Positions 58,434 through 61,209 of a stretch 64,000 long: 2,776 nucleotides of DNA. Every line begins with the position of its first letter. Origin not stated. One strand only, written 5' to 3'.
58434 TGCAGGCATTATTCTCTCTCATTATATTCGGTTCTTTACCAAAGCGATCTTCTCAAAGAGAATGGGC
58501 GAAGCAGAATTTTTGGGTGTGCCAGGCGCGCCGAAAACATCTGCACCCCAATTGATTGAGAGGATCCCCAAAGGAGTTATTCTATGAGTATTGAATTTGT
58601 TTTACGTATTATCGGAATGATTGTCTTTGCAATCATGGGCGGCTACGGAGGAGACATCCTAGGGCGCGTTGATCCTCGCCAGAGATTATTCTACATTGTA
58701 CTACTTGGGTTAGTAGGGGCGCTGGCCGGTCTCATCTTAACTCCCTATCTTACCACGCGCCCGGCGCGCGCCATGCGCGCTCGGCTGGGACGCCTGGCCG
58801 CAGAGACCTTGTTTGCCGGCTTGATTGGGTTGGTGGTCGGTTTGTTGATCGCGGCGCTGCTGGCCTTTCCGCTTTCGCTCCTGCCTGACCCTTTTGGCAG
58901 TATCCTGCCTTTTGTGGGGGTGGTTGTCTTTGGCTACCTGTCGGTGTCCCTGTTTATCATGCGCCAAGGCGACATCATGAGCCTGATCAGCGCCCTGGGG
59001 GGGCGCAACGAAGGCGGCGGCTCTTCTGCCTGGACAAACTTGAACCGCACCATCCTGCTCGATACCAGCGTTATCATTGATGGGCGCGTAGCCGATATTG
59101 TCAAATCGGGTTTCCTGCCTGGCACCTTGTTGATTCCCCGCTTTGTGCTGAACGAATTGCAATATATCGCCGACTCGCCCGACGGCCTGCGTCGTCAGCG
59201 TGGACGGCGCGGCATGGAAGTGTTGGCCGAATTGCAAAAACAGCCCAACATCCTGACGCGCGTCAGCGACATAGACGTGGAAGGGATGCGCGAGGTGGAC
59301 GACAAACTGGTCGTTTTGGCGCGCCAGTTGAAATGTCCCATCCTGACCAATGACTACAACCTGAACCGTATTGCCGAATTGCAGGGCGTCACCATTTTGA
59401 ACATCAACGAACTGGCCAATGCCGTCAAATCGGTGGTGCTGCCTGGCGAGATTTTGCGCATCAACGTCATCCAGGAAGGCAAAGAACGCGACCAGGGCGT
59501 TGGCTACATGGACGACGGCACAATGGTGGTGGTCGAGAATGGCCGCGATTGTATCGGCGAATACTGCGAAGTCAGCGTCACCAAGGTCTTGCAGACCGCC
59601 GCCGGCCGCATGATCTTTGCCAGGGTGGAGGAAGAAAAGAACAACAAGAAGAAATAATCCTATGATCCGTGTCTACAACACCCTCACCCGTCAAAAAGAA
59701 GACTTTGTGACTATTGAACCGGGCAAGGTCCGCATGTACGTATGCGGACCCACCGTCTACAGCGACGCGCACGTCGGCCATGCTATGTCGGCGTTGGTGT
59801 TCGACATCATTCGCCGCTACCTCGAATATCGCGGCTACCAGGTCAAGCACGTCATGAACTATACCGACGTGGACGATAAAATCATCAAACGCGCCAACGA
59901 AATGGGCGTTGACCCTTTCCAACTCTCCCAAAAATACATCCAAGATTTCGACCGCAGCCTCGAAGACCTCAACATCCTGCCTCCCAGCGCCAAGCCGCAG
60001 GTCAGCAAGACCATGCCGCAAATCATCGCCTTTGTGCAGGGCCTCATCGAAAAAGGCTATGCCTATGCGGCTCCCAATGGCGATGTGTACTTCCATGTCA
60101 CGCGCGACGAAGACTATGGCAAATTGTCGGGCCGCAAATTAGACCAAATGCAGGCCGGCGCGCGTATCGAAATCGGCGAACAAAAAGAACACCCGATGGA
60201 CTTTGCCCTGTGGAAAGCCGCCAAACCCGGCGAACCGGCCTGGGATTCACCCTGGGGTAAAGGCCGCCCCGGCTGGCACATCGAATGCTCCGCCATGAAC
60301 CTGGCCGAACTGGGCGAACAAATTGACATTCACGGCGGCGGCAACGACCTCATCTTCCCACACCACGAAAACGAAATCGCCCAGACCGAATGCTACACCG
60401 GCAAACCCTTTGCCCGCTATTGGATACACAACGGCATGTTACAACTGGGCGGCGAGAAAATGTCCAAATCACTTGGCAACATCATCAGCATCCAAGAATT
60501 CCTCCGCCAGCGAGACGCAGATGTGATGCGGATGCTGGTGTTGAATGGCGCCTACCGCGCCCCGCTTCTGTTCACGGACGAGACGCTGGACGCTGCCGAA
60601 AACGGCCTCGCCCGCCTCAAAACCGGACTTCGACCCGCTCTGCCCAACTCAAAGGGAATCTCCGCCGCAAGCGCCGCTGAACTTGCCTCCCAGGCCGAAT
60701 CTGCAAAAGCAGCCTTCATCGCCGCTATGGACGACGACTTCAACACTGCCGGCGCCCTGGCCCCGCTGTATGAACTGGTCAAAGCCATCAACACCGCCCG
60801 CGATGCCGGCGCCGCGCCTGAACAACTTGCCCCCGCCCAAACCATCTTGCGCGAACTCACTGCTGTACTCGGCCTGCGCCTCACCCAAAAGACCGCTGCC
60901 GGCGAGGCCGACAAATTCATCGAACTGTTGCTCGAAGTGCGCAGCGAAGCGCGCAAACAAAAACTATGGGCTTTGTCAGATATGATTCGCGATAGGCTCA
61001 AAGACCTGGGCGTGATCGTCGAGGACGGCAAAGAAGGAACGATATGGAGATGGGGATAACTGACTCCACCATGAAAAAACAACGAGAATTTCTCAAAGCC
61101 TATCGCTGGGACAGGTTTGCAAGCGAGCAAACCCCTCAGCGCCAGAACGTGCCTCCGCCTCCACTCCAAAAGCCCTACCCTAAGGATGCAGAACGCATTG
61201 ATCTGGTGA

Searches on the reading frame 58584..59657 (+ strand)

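Call 68: search_protein_families(library=pfam, proteins=[window:58584-59657:+], max_evalue=0.00001)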
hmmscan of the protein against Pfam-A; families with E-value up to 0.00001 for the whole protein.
window:58584-59657:+ (357 aa): 2 families
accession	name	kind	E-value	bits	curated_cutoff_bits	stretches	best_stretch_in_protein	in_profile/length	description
PF01850.27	PIN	-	1.5e-07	32.5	23.6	1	157-265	1-119/120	PIN domain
PF01938.26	TRAM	-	1.2e-06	28.7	21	1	287-336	4-52/61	TRAM domain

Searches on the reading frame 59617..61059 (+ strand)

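Call 68: search_protein_families(library=pfam, proteins=[window:59617-61059:+], max_evalue=0.00001)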
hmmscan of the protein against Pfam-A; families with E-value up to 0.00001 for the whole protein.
window:59617-61059:+ (480 aa): 5 families
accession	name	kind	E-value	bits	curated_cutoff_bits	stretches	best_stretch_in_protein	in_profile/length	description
PF01406.26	tRNA-synt_1e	-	9e-131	436.1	27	1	30-328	2-300/301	tRNA synthetases class I (C) catalytic domain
PF09190.17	DALR_2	-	1.7e-18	67.3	22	1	366-422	1-56/57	DALR domain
PF09334.17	tRNA-synt_1g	-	2.2e-13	50.2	20.1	1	49-121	12-84/391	tRNA synthetases class I (M)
PF00133.28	tRNA-synt_1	-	3.2e-10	39.8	22.7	1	254-313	347-407/414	tRNA synthetases class I (I, L, M and V)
PF23493.1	CysS_C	-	4.5e-07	30.3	23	1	437-478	10-51/51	Cysteinyl-tRNA ligase anticodon binding domain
